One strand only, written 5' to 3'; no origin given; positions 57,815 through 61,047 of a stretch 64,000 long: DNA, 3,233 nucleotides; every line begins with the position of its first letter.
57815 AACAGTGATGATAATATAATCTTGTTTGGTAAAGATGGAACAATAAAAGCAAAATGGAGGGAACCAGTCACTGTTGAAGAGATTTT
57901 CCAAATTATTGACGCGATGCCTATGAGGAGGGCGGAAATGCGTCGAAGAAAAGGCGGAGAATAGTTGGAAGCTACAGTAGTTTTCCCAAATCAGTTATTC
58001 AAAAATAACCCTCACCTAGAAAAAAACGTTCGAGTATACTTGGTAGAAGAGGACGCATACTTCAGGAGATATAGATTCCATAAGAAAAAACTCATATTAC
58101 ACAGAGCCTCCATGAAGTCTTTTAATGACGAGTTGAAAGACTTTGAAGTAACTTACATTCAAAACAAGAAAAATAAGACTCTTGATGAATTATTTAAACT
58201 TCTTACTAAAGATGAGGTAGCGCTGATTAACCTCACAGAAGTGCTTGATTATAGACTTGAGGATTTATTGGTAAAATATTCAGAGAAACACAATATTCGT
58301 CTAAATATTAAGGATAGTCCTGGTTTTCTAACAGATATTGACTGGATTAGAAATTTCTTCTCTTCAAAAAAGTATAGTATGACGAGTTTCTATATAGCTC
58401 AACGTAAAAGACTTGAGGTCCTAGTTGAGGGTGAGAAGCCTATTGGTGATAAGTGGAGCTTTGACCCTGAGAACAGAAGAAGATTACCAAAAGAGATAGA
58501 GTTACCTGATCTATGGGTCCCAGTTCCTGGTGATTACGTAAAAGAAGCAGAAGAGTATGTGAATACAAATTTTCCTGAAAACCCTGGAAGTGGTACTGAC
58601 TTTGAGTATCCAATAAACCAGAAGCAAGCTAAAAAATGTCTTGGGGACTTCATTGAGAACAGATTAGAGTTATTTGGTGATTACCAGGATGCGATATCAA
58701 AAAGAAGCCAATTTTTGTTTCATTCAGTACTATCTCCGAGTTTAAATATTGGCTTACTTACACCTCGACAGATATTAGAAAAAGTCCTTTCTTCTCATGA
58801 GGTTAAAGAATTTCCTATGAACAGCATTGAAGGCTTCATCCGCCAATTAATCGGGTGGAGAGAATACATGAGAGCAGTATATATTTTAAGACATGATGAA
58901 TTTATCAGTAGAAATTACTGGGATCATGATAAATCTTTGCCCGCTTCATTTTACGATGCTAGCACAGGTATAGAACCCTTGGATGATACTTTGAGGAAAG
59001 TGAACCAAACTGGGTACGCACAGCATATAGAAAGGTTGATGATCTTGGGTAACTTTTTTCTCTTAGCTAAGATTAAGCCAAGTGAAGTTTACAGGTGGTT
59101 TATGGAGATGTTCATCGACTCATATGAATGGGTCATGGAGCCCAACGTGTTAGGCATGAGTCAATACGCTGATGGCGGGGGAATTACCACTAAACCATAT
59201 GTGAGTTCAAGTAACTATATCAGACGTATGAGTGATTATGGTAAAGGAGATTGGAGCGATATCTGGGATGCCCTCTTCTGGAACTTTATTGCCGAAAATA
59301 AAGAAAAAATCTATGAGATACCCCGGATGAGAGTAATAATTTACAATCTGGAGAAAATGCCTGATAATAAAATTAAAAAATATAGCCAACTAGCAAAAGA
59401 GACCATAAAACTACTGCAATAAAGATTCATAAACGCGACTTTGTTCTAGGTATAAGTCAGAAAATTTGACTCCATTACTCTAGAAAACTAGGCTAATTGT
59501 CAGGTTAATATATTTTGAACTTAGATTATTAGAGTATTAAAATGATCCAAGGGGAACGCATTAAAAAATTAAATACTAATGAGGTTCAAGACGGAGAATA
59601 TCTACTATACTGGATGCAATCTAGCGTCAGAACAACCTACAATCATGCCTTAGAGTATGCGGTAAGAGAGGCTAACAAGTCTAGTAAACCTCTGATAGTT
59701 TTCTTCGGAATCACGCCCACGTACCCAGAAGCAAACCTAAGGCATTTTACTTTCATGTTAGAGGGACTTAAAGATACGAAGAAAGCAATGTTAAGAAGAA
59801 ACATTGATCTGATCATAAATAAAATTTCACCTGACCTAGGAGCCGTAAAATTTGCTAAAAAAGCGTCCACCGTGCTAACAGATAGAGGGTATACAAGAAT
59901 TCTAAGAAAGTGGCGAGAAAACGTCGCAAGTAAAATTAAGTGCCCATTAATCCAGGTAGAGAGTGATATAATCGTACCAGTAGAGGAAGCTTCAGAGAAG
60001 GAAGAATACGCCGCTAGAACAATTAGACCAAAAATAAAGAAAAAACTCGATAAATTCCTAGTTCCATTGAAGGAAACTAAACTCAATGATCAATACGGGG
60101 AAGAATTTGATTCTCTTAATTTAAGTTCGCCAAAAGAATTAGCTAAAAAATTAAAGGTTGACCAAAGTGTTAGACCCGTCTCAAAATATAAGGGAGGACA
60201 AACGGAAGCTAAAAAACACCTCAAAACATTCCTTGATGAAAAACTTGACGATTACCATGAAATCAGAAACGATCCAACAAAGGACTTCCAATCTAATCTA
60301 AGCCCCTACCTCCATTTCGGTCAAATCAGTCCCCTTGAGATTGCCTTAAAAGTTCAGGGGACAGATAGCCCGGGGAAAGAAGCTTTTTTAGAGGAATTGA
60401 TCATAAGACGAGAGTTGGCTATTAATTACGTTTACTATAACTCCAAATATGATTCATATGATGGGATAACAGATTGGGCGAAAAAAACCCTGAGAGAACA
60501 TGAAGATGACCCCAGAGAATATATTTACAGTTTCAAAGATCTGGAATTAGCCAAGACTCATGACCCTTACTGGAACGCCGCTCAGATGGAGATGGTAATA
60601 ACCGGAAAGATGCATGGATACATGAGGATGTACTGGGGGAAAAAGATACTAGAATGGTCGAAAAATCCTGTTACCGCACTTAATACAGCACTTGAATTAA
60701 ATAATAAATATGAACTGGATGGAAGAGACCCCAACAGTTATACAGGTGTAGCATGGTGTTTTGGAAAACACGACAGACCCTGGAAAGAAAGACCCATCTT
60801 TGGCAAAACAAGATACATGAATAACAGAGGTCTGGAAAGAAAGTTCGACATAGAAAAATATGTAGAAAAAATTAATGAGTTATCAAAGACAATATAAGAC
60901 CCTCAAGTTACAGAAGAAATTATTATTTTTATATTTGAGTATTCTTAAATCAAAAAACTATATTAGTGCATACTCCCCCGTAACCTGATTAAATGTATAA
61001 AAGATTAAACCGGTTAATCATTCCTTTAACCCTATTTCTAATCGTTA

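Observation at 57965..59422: A PhrB/CryB-lineage (FeS-BCP) photolyase homolog lacks all four [4Fe-4S] cysteine ligands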

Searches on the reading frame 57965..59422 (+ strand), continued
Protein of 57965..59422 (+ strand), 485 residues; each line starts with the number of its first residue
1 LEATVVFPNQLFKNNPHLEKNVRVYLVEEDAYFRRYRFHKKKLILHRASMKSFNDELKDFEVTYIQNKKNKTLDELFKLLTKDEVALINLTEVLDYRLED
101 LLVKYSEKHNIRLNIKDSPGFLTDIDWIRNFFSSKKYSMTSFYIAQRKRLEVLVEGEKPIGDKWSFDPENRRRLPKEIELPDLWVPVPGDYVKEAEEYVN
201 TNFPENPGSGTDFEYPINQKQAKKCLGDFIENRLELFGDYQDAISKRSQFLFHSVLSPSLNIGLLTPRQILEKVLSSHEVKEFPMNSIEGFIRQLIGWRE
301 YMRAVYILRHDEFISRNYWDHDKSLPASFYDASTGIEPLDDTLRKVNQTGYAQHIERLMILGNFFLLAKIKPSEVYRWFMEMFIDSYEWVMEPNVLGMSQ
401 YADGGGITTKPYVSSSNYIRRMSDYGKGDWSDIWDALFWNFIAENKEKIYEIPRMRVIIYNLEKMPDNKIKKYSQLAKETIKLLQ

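Call 52: fold_search(model_id=the predicted structure, library=pdb)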
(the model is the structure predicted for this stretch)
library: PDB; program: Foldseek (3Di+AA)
matches with E <= 10: 483; with E <= 0.001: 152
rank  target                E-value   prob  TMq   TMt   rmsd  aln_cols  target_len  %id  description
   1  5kcm_A                5.0e-36  1.00  0.95  0.90   2.3       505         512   32  Crystal structure of iron-sulfur cluster containing photolyase PhrB mutant I51W (released 2017-01-11)
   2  5lfa                  2.1e-35  1.00  0.93  0.90   2.3       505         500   31  Crystal structure of iron-sulfur cluster containing bacterial (6-4) photolyase PhrB - Y424F mutant with impaired DNA rep (released 2017-01-11)
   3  4dja                  6.9e-35  1.00  0.94  0.90   2.3       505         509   31  Crystal structure of a prokaryotic (6-4) photolyase PhrB from Agrobacterium Tumefaciens with an Fe-S cluster and a 6,7-d (released 2013-04-17)
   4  6dd6                  9.1e-35  1.00  0.95  0.90   2.4       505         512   32  Crystal structure of bacterial (6-4) photolyase PhrB from in situ serial Laue diffraction (released 2018-07-18)
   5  9hnk                  4.0e-34  1.00  0.94  0.90   2.2       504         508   32  Structure of the (6-4) photolyase of Caulobacter crescentus in its oxidizd state - Singal crystal / Synchrotron (released 2025-05-07)
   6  3zxs_A                4.4e-34  1.00  0.94  0.89   2.5       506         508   30  Cryptochrome B from Rhodobacter sphaeroides (released 2012-02-15)
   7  3zxs_C                8.5e-34  1.00  0.93  0.90   2.4       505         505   30  Cryptochrome B from Rhodobacter sphaeroides (released 2012-02-15)
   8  9q8f                  2.4e-33  1.00  0.94  0.90   2.3       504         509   32  Structure of the (6-4) photolyase of Caulobacter crescentus with K48A mutation in its dark adapted and oxidized state de (released 2025-05-07)
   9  8ijy                  1.7e-32  1.00  0.94  0.91   2.2       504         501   30  Synechococcus elongatus 6-4 photolyase with an 8-HDF as the antenna chromophore and a covalently linked FAD as the catal (released 2024-09-04)
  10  8a1h                  1.7e-31  1.00  0.91  0.85   2.9       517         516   28  Bacterial 6-4 photolyase from Vibrio cholerase (released 2023-02-08)
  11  7ykn                  4.3e-30  1.00  0.89  0.85   2.9       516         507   28  Crystal structure of (6-4) photolyase from Vibrio cholerae (released 2022-12-21)
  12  6fn2                  2.1e-11  1.00  0.61  0.60  11.2       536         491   15  X-ray structure of animal-like Cryptochrome from Chlamydomonas reinhardtii (released 2018-08-01)
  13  8z4u                  4.1e-11  1.00  0.58  0.58  11.7       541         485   14  SFX structure of CraCRY 66 ms after photoexcitation of the oxidized protein (released 2025-05-14)
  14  3cvx_A                6.8e-11  1.00  0.56  0.54  13.0       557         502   14  Drosophila melanogaster (6-4) photolyase H369M mutant bound to ds DNA with a T-T (6-4) photolesion (released 2009-10-13)
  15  5zm0                  9.1e-11  1.00  0.58  0.57  12.1       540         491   15  X-ray structure of animal-like Cryptochrome from Chlamydomonas reinhardtii (released 2018-07-25)
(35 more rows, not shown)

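Call 53: find_related_loci(query=A1, collection=genome_contigs, flank=3000)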
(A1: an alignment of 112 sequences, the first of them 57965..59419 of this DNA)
Query A1 (485 aa) in genome_contigs; peptide patterns used: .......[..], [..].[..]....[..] (x = any residue, [..] = any of these).
596 stretches matched a pattern (row limit reached: there are more); 595 encode a relative of the query (tblastn E <= 1e-3); the best 80 are kept; 80 distinct loci.
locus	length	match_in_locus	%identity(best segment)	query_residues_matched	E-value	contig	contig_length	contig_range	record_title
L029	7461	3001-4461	49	2-485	1e-157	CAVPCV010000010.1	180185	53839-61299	MAG: uncultured Methanosarcinales archaeon isolate MFD00032.bin.2.117 genome assembly, contig: contig_43403, whole genom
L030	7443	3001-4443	46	2-479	1e-150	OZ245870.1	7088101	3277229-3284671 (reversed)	MAG: Chryseolinea sp. isolate bc7d9e06-b512-4612-8540-2ade36375776 genome assembly, chromosome: 1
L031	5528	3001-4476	47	2-484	2e-149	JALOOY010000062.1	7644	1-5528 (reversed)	MAG: Thermodesulfobacteriota bacterium isolate Prado115 scaffold_19781, whole genome shotgun sequence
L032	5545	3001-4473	46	3-484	2e-149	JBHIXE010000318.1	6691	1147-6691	MAG: Verrucomicrobiales bacterium isolate MAG42 WDNA05_bin.25.permissive_318, whole genome shotgun sequence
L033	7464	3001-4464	47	1-484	9e-149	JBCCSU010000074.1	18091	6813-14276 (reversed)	MAG: Bacteroidota bacterium isolate P01_D01_bin.63 k141_1055638_length_18091_cov_11.9759, whole genome shotgun sequence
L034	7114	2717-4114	48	2-464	2e-147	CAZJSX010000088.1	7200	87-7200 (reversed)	MAG TPA_asm: uncultured bacterium isolate SRP287051_co1_161 genome assembly, contig: NODE_12786_length_7200_cov_6.387964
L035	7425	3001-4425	49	1-474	1e-146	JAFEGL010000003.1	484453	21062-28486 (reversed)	MAG: Verrucomicrobia bacterium isolate SZAS-17 LIN-573__3__length-484453, whole genome shotgun sequence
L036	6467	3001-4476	46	1-484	4e-146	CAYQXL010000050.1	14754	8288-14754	MAG TPA_asm: uncultured Pseudomonadota bacterium isolate SRP220891_co4_98 genome assembly, contig: NODE_6960_length_1475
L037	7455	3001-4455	46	2-482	4e-144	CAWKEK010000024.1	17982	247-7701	MAG: uncultured Candidatus Babeliaceae bacterium isolate MFD04780.bin.2.140 genome assembly, contig: contig_73707, whole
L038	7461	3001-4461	46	3-484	2e-144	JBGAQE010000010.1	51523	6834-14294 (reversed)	MAG: Chitinophagaceae bacterium isolate MAG_AAO_H10.20 AAOH10-20_opera_contig_2855, whole genome shotgun sequence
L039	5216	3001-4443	44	4-482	1e-144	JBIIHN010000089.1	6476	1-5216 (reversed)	MAG: Bacteroidia bacterium isolate ME2001-08-13pf_3300042453_group1_bin112 Rohwer_bin448_scaffold_17967_c1, whole genome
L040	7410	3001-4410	45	1-470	2e-143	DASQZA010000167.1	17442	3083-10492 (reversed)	MAG TPA_asm: Gemmatimonas sp. isolate SMAG_U11079 k141_118352, whole genome shotgun sequence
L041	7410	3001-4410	47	1-469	2e-143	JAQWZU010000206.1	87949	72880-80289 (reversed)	MAG: Akkermansiaceae bacterium isolate cluster3_bin.90 k119_620654, whole genome shotgun sequence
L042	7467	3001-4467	46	2-484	7e-143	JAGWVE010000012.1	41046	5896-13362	MAG: Bacteroidetes bacterium isolate REEB412 contig-150_740, whole genome shotgun sequence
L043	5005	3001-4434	44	3-479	1e-142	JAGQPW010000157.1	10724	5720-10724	MAG: Planctomycetaceae bacterium isolate HKST-UBA50 NODE_157_length_10724_cov_11.517047, whole genome shotgun sequence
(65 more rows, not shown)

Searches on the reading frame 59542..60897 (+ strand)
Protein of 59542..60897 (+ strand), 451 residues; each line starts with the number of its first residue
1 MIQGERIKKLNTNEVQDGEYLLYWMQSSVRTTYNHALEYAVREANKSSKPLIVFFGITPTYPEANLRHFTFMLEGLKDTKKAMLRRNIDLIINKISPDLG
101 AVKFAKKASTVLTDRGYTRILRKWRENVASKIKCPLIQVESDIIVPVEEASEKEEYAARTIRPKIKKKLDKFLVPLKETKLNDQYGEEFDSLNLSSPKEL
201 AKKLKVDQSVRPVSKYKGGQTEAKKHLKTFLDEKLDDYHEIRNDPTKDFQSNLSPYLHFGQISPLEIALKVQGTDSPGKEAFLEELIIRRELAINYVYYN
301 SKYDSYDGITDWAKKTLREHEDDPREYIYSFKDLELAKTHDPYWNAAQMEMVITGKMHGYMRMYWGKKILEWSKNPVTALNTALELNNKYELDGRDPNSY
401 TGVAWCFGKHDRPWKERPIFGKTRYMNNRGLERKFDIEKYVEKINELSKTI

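Call 3: search_protein_families(library=pfam, proteins=[window:59542-60897:+], max_evalue=0.01)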
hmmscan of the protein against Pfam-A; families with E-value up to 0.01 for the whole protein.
window:59542-60897:+ (451 aa): 1 family
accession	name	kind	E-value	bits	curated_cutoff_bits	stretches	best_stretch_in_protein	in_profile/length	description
PF00875.24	DNA_photolyase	-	2.4e-24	86.6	26.6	1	22-178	2-162/164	DNA photolyase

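Call 76: search_solved_structures(query=window:59542-60894:+, max_evalue=1e-10)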
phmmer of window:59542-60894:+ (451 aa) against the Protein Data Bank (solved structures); distinct sequences matched with E-value up to 1e-10: 6.
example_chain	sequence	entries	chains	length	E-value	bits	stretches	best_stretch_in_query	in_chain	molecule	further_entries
8oet_A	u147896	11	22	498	1.5e-112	380.2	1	4-449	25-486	Deoxyribodipyrimidine photo-lyase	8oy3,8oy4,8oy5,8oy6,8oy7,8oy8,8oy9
2xry_A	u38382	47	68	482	4.5e-111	375.3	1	5-445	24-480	DEOXYRIBODIPYRIMIDINE PHOTOLYASE | DNA photolyase | Deoxyribodipyrimidine photo-lyase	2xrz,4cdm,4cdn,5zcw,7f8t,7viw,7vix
5o8d_A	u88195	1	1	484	1.2e-110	374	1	4-445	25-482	Deoxyribodipyrimidine photolyase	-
5o86_A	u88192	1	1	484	7.7e-110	371.3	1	4-445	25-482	Deoxyribodipyrimidine photolyase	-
5o8e_A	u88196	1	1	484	7.7e-110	371.3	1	4-445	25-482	Deoxyribodipyrimidine photolyase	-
3umv_A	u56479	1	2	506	2e-93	317.2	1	7-447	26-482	Deoxyribodipyrimidine photo-lyase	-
